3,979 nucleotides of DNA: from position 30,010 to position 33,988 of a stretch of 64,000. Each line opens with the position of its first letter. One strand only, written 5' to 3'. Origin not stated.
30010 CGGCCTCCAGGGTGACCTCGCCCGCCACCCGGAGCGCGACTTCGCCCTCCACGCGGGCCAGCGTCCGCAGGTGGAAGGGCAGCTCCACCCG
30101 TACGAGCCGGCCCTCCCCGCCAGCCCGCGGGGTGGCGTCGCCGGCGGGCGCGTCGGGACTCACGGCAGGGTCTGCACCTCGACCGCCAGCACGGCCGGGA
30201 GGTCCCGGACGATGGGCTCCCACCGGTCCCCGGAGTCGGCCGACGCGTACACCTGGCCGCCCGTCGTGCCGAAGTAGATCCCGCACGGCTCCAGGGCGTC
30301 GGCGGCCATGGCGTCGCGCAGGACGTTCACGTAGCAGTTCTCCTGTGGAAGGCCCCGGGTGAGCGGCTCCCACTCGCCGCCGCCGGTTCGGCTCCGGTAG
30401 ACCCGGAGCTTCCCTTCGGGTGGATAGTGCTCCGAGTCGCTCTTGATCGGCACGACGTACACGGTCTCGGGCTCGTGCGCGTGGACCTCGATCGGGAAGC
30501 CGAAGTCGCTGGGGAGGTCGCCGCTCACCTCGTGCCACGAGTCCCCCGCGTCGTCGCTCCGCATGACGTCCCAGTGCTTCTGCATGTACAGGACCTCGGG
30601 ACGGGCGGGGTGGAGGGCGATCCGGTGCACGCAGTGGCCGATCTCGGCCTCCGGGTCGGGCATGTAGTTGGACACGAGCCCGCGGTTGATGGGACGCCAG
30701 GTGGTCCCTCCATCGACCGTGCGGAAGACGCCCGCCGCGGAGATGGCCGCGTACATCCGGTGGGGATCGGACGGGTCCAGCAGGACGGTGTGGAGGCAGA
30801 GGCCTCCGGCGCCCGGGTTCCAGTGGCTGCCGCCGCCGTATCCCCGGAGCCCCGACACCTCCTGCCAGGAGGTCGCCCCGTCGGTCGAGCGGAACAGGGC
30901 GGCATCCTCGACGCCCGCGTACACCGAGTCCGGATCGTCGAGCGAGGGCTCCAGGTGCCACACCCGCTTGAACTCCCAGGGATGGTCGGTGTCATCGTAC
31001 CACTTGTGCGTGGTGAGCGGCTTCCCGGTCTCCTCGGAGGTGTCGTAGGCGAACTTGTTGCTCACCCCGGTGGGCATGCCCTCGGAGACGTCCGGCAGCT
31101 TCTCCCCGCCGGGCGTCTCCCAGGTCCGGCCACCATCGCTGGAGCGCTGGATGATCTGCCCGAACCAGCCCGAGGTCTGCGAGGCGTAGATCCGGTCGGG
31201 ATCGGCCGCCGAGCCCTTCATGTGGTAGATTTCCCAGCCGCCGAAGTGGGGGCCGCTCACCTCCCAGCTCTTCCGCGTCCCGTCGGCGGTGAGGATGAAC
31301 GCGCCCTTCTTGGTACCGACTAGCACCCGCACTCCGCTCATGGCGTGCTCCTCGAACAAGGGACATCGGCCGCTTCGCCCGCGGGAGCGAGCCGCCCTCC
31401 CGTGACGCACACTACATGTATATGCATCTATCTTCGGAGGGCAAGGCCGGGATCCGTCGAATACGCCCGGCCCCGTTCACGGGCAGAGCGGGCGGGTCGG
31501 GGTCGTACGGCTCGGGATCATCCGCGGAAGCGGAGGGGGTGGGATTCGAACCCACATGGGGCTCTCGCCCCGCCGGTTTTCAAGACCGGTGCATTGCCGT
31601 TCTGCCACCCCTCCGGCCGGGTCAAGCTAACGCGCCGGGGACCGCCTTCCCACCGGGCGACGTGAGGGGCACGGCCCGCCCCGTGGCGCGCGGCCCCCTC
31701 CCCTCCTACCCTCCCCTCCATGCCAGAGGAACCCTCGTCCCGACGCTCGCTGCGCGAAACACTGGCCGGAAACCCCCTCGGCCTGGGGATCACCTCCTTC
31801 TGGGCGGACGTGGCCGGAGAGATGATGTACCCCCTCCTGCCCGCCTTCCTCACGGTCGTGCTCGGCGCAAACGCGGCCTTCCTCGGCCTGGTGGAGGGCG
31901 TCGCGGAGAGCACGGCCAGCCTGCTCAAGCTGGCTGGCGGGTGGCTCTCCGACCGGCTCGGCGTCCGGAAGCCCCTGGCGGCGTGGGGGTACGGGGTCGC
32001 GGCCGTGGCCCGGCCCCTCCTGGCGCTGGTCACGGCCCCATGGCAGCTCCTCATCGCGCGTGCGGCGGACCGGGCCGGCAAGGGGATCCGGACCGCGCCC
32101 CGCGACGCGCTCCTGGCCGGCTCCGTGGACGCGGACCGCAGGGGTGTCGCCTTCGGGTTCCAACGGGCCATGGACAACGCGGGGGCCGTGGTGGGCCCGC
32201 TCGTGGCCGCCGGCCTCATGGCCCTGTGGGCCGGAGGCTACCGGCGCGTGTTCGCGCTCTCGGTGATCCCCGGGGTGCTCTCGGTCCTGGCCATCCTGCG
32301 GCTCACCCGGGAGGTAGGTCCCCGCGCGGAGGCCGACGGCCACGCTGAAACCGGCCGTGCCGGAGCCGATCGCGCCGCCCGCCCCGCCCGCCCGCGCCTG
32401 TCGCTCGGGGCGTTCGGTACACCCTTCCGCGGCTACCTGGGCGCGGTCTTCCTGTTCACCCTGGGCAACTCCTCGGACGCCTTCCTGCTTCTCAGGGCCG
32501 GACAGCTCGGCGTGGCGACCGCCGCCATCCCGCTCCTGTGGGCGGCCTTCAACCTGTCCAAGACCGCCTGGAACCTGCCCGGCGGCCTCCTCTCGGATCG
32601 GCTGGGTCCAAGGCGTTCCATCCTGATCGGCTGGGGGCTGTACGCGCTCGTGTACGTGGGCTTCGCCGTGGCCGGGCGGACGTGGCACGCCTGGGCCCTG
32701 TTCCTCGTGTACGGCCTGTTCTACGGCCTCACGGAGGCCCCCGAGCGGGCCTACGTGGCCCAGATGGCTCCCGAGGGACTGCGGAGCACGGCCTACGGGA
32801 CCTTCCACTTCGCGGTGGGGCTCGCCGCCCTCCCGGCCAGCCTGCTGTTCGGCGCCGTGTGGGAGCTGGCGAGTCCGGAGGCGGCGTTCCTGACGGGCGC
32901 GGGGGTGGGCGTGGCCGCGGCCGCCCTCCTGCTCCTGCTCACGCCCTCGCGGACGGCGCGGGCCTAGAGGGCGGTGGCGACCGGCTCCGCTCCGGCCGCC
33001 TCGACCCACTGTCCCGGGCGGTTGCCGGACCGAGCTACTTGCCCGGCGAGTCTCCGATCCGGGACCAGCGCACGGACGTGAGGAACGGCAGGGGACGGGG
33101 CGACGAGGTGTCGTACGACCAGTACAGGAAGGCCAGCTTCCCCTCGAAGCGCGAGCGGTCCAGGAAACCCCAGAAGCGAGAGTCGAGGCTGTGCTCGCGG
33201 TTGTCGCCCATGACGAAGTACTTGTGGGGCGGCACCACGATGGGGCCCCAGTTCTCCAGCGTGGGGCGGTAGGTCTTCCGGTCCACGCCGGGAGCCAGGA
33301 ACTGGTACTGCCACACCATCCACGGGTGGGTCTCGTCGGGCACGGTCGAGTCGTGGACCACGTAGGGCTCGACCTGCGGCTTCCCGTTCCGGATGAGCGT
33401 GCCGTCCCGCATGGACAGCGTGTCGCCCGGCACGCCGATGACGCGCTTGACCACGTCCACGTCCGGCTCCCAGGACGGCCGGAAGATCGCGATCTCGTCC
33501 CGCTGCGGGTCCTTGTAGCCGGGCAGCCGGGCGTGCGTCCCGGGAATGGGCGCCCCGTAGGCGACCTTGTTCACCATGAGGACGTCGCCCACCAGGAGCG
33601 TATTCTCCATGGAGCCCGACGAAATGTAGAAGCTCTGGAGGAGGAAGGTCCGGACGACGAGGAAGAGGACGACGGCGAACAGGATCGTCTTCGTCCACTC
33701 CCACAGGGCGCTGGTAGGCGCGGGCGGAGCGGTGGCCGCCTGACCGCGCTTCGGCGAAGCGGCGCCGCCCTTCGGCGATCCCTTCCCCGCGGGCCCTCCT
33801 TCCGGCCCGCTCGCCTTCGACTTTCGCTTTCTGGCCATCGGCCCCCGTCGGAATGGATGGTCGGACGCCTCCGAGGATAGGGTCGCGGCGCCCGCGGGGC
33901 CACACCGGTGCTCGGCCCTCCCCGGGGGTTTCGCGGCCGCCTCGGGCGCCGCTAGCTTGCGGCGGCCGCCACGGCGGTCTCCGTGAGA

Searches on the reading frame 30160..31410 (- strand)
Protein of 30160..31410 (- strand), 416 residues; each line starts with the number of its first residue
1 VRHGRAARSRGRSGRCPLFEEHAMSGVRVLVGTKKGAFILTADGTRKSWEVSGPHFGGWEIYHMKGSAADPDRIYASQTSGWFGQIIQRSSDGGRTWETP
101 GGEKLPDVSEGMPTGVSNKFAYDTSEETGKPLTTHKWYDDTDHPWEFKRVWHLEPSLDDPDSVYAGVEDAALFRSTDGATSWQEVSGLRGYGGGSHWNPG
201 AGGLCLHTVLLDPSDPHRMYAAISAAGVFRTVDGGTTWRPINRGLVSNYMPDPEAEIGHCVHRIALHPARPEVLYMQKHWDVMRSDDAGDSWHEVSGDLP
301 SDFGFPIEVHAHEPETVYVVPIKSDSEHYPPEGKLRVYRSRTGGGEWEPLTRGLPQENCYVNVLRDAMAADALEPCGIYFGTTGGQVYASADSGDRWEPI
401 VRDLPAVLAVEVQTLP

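Call 73: search_protein_families(library=pfam, proteins=[window:30160-31410:-], max_evalue=0.00001)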
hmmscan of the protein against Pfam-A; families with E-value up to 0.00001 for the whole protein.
window:30160-31410:- (416 aa): 1 family
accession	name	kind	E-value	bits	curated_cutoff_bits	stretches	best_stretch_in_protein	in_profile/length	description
PF15902.12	Sortilin-Vps10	-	1.9e-10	40.6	33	0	228-355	3-117/446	Sortilin, neurotensin receptor 3,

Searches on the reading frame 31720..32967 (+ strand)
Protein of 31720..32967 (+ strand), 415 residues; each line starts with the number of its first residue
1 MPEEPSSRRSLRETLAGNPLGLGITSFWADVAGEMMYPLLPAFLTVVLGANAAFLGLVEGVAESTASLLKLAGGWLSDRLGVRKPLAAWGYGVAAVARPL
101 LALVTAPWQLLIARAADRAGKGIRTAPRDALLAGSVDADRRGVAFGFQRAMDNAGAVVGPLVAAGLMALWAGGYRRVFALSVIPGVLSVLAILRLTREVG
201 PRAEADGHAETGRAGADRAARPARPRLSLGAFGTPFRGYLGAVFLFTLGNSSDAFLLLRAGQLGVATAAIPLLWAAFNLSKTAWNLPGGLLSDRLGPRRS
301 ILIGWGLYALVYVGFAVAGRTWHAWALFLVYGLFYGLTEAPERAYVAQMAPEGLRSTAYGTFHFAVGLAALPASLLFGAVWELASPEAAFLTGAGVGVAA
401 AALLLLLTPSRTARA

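Call 73: search_protein_families(library=pfam, proteins=[window:31720-32967:+], max_evalue=0.00001)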
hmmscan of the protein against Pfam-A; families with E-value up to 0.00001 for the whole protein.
window:31720-32967:+ (415 aa): 1 family
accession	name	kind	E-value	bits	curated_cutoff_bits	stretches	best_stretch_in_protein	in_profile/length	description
PF07690.21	MFS_1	-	1.2e-35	123.5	33.4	2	24-251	3-219/347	Major Facilitator Superfamily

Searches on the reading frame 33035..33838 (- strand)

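Call 73: search_protein_families(library=pfam, proteins=[window:33035-33838:-], max_evalue=0.00001)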
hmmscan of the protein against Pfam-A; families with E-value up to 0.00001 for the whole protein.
window:33035-33838:- (267 aa): 1 family
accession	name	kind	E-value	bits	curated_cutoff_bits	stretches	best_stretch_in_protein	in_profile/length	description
PF10502.14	Peptidase_S26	-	1.4e-45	155.7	22.9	1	46-240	2-168/168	Signal peptidase, peptidase S26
